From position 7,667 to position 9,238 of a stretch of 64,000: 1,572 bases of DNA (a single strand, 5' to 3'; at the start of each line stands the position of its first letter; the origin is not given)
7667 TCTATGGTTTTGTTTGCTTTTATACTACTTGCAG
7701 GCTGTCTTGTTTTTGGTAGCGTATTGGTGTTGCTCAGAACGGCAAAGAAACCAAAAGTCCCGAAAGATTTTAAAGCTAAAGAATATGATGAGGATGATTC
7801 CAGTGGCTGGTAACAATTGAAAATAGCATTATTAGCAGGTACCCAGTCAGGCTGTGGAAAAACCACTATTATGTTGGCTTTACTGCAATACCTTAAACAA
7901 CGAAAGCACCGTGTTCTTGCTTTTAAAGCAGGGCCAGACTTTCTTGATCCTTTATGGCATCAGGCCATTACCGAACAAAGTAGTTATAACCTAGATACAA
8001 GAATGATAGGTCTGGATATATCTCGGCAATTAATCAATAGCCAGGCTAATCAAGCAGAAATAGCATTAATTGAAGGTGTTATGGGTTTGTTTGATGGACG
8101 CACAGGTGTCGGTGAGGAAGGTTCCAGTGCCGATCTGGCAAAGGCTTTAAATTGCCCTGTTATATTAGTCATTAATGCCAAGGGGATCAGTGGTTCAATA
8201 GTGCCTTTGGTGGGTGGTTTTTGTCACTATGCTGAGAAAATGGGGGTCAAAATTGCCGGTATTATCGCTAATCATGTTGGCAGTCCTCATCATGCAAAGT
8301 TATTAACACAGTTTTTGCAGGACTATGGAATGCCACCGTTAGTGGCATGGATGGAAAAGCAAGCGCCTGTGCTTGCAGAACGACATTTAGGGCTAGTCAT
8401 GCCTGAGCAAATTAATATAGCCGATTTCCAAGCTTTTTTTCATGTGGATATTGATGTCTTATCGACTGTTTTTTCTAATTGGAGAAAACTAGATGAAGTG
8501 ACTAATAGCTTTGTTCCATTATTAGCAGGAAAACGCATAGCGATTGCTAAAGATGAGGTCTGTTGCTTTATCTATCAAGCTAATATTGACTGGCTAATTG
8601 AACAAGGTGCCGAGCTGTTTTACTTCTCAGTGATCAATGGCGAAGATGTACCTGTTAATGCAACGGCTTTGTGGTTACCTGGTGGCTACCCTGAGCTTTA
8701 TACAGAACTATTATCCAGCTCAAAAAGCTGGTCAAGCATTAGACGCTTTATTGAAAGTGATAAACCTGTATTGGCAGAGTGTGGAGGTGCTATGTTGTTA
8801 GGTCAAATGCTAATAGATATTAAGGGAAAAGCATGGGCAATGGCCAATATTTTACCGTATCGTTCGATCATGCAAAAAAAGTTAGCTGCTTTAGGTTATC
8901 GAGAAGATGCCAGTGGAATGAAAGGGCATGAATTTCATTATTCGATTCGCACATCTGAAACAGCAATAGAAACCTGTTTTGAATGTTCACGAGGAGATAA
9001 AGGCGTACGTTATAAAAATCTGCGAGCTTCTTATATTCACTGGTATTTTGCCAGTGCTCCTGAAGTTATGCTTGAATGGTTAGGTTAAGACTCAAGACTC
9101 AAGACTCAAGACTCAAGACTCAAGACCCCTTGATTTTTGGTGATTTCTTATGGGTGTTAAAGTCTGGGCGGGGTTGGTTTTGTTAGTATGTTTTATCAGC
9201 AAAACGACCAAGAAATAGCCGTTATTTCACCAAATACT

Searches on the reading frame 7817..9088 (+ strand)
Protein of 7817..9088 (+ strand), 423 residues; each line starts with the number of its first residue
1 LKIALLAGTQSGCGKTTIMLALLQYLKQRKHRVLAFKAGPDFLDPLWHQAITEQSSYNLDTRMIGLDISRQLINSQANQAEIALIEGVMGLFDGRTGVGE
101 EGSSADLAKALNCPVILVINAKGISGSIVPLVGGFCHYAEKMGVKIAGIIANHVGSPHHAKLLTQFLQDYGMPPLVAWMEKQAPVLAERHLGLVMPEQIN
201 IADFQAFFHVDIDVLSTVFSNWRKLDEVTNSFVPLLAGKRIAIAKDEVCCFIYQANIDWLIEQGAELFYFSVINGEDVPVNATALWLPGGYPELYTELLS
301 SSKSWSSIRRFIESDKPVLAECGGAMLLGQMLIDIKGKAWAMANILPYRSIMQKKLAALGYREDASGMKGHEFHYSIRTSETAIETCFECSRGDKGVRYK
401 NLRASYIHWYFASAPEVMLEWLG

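Call 18: find_encoding_contigs(protein=window:7817-9088:+, flank=10000, max_places=10)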
Protein window:7817-9088:+ (423 aa): no gene with exactly this product is on record in the collection.

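Call 89: search_protein_families(library=pfam, proteins=[window:7817-9088:+])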
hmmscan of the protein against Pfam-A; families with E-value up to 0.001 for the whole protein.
window:7817-9088:+ (423 aa): 3 families
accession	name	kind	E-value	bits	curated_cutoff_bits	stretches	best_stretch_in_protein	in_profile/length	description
PF07685.20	GATase_3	-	1.4e-30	106.9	27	1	240-414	1-194/196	CobB/CobQ-like glutamine amidotransferase domain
PF01656.29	CbiA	-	2.1e-14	54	25.4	1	6-171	3-102/125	CobQ/CobB/MinD/ParA nucleotide binding domain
PF13500.12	AAA_26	-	2e-11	44.6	27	1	60-166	82-179/198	AAA domain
